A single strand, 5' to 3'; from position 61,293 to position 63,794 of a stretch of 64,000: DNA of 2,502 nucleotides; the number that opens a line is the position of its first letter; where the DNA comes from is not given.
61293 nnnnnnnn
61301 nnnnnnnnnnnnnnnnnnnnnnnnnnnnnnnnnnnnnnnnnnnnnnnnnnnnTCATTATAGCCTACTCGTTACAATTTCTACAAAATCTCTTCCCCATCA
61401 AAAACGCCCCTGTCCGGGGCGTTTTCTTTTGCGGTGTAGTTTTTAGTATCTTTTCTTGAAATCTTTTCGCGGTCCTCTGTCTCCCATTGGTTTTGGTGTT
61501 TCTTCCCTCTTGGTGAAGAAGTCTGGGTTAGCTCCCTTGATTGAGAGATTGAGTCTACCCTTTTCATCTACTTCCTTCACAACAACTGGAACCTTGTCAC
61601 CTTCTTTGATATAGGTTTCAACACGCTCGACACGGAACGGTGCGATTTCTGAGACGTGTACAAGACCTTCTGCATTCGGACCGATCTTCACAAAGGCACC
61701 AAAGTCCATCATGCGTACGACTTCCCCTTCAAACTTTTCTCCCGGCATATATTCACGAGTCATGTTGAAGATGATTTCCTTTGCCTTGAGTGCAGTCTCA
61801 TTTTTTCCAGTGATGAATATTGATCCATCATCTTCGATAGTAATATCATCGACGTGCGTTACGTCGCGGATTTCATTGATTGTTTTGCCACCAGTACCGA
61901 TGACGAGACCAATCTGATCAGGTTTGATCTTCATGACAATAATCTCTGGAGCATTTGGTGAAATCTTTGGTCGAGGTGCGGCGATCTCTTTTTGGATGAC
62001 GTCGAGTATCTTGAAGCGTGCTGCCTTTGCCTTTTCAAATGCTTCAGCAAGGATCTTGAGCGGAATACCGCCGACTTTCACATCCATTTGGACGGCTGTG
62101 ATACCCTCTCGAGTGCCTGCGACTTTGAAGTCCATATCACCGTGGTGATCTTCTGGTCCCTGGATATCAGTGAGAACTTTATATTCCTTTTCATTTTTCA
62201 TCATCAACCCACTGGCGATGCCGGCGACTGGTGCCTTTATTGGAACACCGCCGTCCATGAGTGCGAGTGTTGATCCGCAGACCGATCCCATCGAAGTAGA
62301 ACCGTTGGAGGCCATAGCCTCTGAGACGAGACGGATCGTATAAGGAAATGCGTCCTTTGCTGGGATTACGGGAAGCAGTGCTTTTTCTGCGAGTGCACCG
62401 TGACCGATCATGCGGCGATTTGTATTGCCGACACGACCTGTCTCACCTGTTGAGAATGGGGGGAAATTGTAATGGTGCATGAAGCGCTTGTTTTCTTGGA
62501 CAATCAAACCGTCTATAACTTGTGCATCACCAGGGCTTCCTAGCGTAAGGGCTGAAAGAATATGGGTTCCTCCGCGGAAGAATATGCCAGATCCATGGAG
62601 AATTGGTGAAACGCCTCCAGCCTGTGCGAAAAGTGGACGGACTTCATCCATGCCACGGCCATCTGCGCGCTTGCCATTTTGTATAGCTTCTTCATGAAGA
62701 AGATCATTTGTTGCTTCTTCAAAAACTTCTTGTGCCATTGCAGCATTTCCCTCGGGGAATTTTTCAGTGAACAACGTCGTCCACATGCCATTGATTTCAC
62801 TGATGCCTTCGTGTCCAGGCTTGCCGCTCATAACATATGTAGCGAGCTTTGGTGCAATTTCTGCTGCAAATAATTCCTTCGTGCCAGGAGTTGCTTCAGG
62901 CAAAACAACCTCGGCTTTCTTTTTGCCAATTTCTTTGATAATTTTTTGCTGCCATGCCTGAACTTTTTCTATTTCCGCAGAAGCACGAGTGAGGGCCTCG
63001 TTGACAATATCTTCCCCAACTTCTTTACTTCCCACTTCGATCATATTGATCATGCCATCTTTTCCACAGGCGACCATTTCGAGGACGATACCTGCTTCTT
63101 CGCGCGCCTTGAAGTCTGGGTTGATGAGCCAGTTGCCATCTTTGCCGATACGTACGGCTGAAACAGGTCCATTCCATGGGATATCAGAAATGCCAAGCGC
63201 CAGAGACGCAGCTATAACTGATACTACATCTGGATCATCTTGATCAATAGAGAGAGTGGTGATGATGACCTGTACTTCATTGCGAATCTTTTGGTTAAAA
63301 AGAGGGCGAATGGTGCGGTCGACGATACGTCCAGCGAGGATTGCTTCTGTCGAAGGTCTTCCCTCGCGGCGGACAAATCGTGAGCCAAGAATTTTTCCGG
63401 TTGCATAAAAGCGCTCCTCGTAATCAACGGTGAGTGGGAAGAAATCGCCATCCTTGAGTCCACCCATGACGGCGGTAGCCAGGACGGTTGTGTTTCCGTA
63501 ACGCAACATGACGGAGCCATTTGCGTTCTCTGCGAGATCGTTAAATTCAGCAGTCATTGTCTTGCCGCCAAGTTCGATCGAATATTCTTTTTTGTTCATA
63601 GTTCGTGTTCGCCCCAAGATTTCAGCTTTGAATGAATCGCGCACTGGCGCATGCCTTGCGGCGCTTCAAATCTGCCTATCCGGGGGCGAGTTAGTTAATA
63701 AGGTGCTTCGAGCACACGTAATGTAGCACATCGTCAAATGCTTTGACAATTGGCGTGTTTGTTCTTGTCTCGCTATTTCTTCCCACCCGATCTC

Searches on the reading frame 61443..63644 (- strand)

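Call 44: search_protein_families(library=pfam, proteins=[window:61443-63644:-], max_evalue=0.0001)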
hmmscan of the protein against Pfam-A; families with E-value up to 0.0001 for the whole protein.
window:61443-63644:- (733 aa): 4 families
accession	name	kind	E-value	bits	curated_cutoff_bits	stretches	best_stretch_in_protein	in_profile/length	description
PF01138.27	RNase_PH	-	2e-46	158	25.5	2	28-156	3-130/130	3' exoribonuclease family, domain 1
PF00575.29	S1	-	5.9e-18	65.5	22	1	632-703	2-74/74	S1 RNA binding domain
PF00013.35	KH_1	-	1.8e-09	37.6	21.5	1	569-625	2-64/66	KH domain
PF03725.20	RNase_PH_C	-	7.9e-07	29.4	20.8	0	472-541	2-66/67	3' exoribonuclease family, domain 2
